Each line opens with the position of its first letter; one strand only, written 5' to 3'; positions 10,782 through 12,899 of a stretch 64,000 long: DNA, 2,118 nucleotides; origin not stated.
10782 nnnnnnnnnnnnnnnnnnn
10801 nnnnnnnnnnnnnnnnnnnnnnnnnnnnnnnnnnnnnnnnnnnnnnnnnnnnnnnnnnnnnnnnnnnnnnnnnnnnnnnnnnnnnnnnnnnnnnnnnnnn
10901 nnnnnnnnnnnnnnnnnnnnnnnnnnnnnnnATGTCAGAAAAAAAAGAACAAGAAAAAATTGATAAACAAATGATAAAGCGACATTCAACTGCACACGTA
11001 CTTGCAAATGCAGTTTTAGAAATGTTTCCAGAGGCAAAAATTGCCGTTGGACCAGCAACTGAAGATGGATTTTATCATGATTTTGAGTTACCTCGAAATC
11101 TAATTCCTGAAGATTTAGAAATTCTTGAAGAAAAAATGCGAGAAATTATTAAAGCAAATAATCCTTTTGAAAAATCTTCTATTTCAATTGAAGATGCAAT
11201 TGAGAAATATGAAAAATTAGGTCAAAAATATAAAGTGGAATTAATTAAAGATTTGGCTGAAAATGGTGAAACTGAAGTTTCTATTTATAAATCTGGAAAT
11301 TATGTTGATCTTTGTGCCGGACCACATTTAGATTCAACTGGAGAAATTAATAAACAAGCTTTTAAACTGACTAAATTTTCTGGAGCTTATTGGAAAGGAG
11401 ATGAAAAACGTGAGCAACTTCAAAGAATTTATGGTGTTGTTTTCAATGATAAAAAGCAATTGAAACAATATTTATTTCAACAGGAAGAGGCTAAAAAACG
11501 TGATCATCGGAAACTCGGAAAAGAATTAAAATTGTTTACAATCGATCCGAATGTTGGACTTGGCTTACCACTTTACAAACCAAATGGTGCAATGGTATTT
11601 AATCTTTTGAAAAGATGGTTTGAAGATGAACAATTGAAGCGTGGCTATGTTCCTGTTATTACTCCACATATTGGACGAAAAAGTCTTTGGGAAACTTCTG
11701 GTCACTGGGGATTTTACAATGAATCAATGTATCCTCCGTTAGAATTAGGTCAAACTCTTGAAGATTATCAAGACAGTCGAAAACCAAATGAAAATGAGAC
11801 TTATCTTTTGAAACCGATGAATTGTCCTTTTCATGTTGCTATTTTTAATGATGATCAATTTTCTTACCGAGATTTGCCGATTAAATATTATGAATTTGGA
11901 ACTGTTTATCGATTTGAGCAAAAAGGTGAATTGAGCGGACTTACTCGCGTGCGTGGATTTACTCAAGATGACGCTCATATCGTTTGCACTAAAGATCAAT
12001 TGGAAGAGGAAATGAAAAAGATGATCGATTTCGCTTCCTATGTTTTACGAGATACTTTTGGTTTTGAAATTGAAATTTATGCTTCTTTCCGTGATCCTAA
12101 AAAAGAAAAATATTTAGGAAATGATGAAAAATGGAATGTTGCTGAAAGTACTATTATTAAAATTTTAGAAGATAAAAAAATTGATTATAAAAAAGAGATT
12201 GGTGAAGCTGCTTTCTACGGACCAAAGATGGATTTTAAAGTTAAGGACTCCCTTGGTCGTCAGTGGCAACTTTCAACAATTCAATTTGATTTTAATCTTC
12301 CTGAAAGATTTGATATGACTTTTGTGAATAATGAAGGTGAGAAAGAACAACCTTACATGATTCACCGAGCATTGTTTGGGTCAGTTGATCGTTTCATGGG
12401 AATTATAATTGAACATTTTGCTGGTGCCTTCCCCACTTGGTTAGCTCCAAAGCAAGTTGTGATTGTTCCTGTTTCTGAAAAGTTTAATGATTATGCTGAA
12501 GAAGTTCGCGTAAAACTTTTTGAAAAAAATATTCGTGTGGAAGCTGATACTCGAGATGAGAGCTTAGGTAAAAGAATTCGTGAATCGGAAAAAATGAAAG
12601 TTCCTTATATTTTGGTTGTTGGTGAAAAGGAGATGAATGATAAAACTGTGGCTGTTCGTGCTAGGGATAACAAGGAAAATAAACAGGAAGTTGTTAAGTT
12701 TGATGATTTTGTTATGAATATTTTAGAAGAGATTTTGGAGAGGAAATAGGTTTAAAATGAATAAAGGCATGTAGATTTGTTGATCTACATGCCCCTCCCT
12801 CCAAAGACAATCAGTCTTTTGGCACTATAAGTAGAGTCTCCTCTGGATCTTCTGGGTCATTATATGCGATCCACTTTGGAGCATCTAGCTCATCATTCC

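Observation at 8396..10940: Two near-identical ~410-bp leader cassettes differ essentially at the specifier: UGC (cysS) versus ACU (thrS)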

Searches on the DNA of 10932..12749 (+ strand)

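Call 82: search_rna_families(sources=[L002, L004, L009, L014, L020, L083, L084, L085, L086, L087, L090], threshold=gathering)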
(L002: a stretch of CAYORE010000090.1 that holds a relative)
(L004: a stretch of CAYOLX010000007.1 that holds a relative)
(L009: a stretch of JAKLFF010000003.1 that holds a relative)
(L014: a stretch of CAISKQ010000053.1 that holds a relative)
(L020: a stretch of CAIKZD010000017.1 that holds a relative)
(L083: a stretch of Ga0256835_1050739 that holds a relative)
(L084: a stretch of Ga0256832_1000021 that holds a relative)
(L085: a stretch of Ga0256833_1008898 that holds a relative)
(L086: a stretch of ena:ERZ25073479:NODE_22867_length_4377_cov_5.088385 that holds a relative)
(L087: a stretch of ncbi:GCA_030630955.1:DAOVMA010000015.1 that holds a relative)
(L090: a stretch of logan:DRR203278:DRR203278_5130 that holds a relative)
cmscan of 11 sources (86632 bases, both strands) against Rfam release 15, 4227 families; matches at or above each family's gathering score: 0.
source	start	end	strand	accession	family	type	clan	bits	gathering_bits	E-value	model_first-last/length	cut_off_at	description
